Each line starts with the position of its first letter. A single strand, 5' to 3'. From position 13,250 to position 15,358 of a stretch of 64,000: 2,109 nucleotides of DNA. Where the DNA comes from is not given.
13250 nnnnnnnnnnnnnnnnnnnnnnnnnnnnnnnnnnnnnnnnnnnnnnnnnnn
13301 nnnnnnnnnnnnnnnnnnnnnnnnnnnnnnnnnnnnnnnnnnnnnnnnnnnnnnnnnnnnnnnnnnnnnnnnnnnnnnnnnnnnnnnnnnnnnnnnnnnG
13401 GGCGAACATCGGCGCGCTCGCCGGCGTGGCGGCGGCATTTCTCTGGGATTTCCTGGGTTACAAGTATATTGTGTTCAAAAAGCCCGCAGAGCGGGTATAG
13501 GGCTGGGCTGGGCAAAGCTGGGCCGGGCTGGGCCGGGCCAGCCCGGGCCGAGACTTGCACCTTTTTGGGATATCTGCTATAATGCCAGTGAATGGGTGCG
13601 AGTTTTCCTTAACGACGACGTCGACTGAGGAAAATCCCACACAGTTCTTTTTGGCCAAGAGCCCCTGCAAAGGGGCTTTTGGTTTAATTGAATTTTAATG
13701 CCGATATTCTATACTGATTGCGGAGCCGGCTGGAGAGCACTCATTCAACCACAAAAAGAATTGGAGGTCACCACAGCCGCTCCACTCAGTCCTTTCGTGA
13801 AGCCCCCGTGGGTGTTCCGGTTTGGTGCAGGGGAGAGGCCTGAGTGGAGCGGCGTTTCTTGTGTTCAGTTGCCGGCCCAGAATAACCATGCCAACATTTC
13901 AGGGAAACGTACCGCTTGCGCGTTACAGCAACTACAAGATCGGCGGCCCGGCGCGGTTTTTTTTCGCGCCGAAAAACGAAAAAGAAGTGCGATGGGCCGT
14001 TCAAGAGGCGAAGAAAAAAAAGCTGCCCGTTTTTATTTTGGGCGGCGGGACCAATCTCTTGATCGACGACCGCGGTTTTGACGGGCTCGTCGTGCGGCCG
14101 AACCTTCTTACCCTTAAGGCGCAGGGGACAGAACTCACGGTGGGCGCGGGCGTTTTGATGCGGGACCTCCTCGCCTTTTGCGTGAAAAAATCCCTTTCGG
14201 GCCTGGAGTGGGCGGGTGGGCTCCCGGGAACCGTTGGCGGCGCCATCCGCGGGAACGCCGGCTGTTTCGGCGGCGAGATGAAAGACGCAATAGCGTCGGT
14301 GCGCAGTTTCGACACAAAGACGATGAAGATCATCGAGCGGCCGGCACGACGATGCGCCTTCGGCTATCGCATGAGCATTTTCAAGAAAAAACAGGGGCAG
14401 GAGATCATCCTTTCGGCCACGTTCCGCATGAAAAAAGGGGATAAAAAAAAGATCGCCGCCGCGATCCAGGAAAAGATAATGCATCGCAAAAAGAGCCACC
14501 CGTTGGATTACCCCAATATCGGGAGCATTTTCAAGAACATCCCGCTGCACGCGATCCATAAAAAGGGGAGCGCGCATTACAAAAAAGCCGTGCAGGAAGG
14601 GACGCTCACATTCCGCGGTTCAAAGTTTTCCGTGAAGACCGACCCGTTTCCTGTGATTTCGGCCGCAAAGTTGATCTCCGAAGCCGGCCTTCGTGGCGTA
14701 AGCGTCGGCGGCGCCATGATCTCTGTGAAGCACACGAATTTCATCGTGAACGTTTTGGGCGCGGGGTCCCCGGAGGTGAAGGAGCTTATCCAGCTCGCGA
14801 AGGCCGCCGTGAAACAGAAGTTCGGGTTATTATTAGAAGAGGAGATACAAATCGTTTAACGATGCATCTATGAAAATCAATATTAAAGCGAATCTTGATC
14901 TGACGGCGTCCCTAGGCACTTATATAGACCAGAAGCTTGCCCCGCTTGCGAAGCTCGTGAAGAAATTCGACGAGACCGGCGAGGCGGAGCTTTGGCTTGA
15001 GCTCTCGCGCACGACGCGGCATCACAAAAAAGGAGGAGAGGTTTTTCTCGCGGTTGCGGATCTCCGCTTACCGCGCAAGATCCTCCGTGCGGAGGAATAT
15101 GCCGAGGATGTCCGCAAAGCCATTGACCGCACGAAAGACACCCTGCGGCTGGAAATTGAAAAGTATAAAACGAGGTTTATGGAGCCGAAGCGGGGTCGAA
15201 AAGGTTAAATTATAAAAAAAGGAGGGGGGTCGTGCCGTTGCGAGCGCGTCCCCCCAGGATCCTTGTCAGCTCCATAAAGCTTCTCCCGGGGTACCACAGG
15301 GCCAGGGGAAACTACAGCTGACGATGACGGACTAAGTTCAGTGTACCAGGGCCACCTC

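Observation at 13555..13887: Promoter-plus-terminator-bounded ~100-nt transcript and a second long-range hairpin in the 330-nt murB upstream region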

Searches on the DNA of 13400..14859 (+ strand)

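Call 4: search_rna_families(source=window, start=13400, end=14000, threshold=evalue, max_evalue=10, show_alignments=3)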
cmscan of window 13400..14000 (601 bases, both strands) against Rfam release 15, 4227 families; matches with E-value up to 10: 7.
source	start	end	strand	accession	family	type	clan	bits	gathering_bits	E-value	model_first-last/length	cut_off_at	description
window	13471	13561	+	RF01383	GRIK4_3p_UTR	Gene;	-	21.5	38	0.062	1-94/94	no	GRIK4 3 prime UTR element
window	13510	13562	+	RF03660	mir-4018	Gene; miRNA;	-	20.5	66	0.15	1-54/54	no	mir-4018 microRNA precursor family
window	13476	13588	-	RF02232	sX13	Gene; sRNA;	-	17.5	50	0.64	1-115/115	no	Xanthomonadaceae sRNA sX13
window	13946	13995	+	RF03640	mir-3747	Gene; miRNA;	-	17.4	63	1.3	1-67/67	no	mir-3747 microRNA precursor family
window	13509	13562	-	RF03660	mir-4018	Gene; miRNA;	-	15.9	66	2.8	1-54/54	no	mir-4018 microRNA precursor family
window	13652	13831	-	RF01408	sraL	Gene; sRNA;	-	14.7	39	0.75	1-142/142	no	sraL Hfq binding RNA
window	13477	13614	-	RF02501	Atu_C7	Gene; sRNA;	-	10.4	45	6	1-157/157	no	Rhizobiales sRNA Atu_C7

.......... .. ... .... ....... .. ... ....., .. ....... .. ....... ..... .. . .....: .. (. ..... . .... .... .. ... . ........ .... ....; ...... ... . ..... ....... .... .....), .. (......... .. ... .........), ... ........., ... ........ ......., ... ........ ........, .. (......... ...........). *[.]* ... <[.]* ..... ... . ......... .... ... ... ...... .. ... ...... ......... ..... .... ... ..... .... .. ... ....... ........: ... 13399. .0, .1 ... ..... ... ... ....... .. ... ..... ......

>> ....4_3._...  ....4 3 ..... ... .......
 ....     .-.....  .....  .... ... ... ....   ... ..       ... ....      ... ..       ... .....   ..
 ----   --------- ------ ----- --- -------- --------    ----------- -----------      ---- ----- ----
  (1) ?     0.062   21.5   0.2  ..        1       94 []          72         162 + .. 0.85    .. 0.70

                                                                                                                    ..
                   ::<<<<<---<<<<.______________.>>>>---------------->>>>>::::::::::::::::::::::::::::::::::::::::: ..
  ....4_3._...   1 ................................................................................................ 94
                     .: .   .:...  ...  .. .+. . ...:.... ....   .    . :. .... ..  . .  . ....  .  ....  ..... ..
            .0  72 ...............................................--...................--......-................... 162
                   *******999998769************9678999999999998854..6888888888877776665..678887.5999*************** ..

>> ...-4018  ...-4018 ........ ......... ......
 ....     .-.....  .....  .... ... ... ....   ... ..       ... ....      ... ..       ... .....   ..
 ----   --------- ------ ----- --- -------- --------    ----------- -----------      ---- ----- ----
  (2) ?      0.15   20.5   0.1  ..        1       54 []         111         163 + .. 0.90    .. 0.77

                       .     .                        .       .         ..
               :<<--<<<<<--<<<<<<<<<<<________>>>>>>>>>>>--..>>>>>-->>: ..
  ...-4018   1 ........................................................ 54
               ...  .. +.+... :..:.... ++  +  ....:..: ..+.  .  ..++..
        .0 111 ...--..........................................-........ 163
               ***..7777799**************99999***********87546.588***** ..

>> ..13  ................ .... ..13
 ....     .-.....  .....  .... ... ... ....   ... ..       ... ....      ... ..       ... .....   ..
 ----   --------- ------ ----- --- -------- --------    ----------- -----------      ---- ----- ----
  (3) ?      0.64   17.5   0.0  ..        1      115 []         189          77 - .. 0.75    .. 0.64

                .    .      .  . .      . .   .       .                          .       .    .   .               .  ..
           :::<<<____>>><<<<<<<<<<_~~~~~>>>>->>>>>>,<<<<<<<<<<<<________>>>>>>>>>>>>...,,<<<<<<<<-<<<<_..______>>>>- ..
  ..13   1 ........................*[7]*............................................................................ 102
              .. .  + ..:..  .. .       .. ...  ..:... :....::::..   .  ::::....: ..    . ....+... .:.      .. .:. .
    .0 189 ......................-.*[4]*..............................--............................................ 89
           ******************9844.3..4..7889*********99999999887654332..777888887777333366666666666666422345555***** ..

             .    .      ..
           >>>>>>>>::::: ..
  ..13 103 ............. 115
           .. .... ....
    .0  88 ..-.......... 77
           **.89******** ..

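Call 27: search_rna_families(sources=[L018, L003, L006, L013, L036, L019, L011, L032, L017], threshold=evalue, max_evalue=5)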
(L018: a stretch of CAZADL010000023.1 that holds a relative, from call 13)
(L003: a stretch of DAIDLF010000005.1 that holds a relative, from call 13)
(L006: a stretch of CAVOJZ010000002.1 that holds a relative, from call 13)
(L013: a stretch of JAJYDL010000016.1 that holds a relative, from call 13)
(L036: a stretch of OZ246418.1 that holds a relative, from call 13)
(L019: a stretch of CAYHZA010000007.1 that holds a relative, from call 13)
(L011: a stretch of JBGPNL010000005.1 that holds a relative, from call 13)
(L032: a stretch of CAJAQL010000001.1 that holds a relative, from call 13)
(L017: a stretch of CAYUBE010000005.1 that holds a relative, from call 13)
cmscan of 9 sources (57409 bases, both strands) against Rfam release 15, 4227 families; matches with E-value up to 5: 13.
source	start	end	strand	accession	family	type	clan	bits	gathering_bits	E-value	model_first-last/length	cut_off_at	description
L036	1519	1590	+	RF00005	tRNA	Gene; tRNA;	CL00001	59.3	29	2.5e-10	1-71/71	no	tRNA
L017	334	380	+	RF01011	mir-605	Gene; miRNA;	-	31.8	98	0.027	1-82/82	no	mir-605 microRNA precursor family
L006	4471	4600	+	RF02225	sX6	Gene; sRNA;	-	31.6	40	0.00023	1-342/342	no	Proteobacterial sRNA sX6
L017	328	384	-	RF03834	mir-3173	Gene; miRNA;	-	31.5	84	0.091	1-80/80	no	mir-3173 microRNA precursor family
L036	4274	4387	+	RF01770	rimP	Cis-reg; leader;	-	27.9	47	1.9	1-102/102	no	Gammaprotebacteria rimP leader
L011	4449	4529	-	RF01859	Phe_leader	Cis-reg; leader;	-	27.6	55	1.8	1-125/125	no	Phenylalanine leader peptide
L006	4519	4596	+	RF02621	BSnc120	Gene; sRNA;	-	26.4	114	0.077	1-88/88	no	Brucella sRNA 120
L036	2779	2851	-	RF02621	BSnc120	Gene; sRNA;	-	25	114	0.21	1-88/88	no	Brucella sRNA 120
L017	2691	2773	-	RF03940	MIR9563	Gene; miRNA;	-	24.9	90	2.1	1-127/127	no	MIR9563 microRNA precursor family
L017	2695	2769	+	RF03940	MIR9563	Gene; miRNA;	-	24.7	90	2.4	1-127/127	no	MIR9563 microRNA precursor family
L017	3528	3594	+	RF04207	MIR5048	Gene; miRNA;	-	21.6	160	0.69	1-356/356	no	MIR5048 microRNA precursor family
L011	1041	1083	+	RF02503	Atu_C9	Gene; sRNA;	-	20.9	40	0.2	151-192/192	no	Rhizobiales sRNA Atu_C9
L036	4190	4331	+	RF00195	RsmY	Gene; sRNA;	CL00106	18.4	57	3.2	1-121/121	no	RsmY RNA family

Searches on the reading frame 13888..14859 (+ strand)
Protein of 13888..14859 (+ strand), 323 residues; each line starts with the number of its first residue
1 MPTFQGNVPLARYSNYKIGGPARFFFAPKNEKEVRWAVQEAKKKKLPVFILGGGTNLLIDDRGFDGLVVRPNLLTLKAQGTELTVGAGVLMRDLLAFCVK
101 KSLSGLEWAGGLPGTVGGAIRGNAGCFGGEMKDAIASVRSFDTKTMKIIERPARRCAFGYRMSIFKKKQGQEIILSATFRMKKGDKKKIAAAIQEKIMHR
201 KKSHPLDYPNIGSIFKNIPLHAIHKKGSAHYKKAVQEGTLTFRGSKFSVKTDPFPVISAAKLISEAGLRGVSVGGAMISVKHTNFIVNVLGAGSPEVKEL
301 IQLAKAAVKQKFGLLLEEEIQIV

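Call 11: find_homologous_proteins(query=window:13888-14859:+, max_evalue=1e-30)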
Query window:13888-14859:+ (323 aa): 5157 proteins with E <= 1e-30 among 8000 candidates; the best 120 are listed.
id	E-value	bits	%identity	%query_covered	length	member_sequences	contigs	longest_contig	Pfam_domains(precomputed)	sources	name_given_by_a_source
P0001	3.6e-209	711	100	100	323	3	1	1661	PF01565.29,PF02873.22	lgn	-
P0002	1.2e-173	595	84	100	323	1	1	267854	PF01565.29,PF02873.22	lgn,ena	-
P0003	7.9e-172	589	81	100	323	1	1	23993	PF01565.29,PF02873.22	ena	-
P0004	5.3e-168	576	80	100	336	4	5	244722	PF01565.29,PF02873.22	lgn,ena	-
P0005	7.9e-168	575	81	100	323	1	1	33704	PF01565.29,PF02873.22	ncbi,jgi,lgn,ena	-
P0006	2.4e-165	567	79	100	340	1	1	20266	PF01565.29,PF02873.22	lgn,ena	-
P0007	4.6e-160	550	79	97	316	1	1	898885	PF01565.29,PF02873.22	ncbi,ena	-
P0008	7.1e-159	546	77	100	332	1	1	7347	PF01565.29,PF02873.22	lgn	-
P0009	2.3e-157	541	75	100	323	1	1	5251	PF01565.29,PF02873.22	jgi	jgi:UDP-N-acetylmuramate dehydrogenase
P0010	7.6e-155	533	75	100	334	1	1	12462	PF01565.29,PF02873.22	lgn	-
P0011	1.2e-153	529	73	100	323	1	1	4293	PF01565.29,PF02873.22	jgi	jgi:UDP-N-acetylmuramate dehydrogenase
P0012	7.5e-153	526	74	100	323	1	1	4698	PF01565.29,PF02873.22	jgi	jgi:UDP-N-acetylmuramate dehydrogenase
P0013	1.4e-151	522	73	100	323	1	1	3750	PF01565.29,PF02873.22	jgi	jgi:UDP-N-acetylmuramate dehydrogenase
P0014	2.4e-151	521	73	100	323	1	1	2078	PF01565.29,PF02873.22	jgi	jgi:UDP-N-acetylmuramate dehydrogenase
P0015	4.0e-151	521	72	100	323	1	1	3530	PF01565.29,PF02873.22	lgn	-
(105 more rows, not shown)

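Call 12: search_protein_families(library=pfam, proteins=[window:13888-14859:+])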
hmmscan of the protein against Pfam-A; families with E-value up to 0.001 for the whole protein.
window:13888-14859:+ (323 aa): 2 families
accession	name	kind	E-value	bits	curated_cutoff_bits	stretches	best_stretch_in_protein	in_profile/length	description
PF02873.21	MurB_C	-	5.1e-26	91.2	27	1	188-323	1-99/99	UDP-N-acetylenolpyruvoylglucosamine reductase, C-terminal domain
PF01565.28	FAD_binding_4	-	9e-21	74.5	26.4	1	24-141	3-129/139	FAD binding domain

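Call 13: find_related_loci(query=window:13888-14859:+, collection=genome_contigs, flank=3000)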
Query window:13888-14859:+ (323 aa) in genome_contigs; peptide patterns used: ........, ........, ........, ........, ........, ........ (x = any residue, [..] = any of these).
354 stretches matched a pattern; 202 encode a relative of the query (tblastn E <= 1e-3); the best 80 are kept; 80 distinct loci.
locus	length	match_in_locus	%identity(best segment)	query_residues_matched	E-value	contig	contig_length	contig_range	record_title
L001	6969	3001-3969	81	1-323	2e-176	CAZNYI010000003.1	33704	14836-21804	MAG TPA_asm: uncultured Candidatus Saccharibacteria bacterium isolate binchicken_co54_413 genome assembly, contig: NODE_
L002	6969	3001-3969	78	1-323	2e-171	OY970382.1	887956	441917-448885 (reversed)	MAG: uncultured bacterium isolate MFD03726.bin.c.5 genome assembly, chromosome: 1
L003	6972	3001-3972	72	1-323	1e-152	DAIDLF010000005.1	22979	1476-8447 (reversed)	MAG TPA_asm: Candidatus Parcubacteria bacterium isolate clean422 k141_889426, whole genome shotgun sequence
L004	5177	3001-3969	69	1-323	7e-153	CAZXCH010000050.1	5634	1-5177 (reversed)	MAG TPA_asm: uncultured Candidatus Saccharibacteria bacterium isolate binchicken_co241_385 genome assembly, contig: NODE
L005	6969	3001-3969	67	1-323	2e-148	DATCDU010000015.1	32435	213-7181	MAG TPA_asm: Candidatus Paceibacterota bacterium isolate SMAG_U7734 k141_239665, whole genome shotgun sequence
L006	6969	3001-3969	67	1-323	7e-148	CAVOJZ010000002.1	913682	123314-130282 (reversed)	MAG: uncultured bacterium isolate MFD00082.bin.1.43 genome assembly, contig: contig_7304, whole genome shotgun sequence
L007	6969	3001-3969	68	1-323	5e-147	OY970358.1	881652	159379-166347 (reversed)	MAG: uncultured bacterium isolate MFD00082.bin.c.7 genome assembly, chromosome: 1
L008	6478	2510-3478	63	1-323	1e-141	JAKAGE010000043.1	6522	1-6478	MAG: bacterium isolate WY2.bin145 NODE_21797_length_6522_cov_1.407193, whole genome shotgun sequence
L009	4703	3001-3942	68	1-314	1e-140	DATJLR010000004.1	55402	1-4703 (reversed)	MAG TPA_asm: Candidatus Paceibacterota bacterium isolate SMAG_U14814 k141_3363441, whole genome shotgun sequence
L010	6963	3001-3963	64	1-321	2e-139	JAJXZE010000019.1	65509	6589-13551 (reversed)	MAG: bacterium isolate BP7.bin39 NODE_513_length_65509_cov_1.992980, whole genome shotgun sequence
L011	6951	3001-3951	67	7-323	3e-138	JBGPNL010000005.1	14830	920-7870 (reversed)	MAG: Candidatus Paceibacteria bacterium isolate OBJ_0618_7090110_215 k141_3731093_length_14830_cov_9.3837, whole genome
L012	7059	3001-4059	61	1-323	1e-137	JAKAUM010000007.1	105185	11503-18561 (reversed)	MAG: bacterium isolate YP3.bin32 NODE_207_length_105185_cov_6.34203, whole genome shotgun sequence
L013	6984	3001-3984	61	4-323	8e-134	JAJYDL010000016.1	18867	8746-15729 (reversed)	MAG: bacterium isolate BP9.bin97 NODE_5449_length_18867_cov_1.807204, whole genome shotgun sequence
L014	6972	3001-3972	60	4-323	2e-128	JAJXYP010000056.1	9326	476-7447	MAG: bacterium isolate BP6.bin90 NODE_13629_length_9326_cov_1.263072, whole genome shotgun sequence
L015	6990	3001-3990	57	4-323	7e-128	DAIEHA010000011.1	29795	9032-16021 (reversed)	MAG TPA_asm: Candidatus Parcubacteria bacterium isolate clean996 NODE_11_length_29795_cov_6.630157, whole genome shotgun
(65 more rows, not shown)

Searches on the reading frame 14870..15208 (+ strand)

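Call 12: search_protein_families(library=pfam, proteins=[window:14870-15208:+])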
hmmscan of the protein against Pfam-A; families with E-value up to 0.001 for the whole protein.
window:14870-15208:+ (112 aa): 1 family
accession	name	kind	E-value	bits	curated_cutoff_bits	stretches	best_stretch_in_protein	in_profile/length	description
PF02482.25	Ribosomal_S30AE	-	2e-10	41.7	23.7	1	8-102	7-86/88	Sigma 54 modulation protein / S30EA ribosomal protein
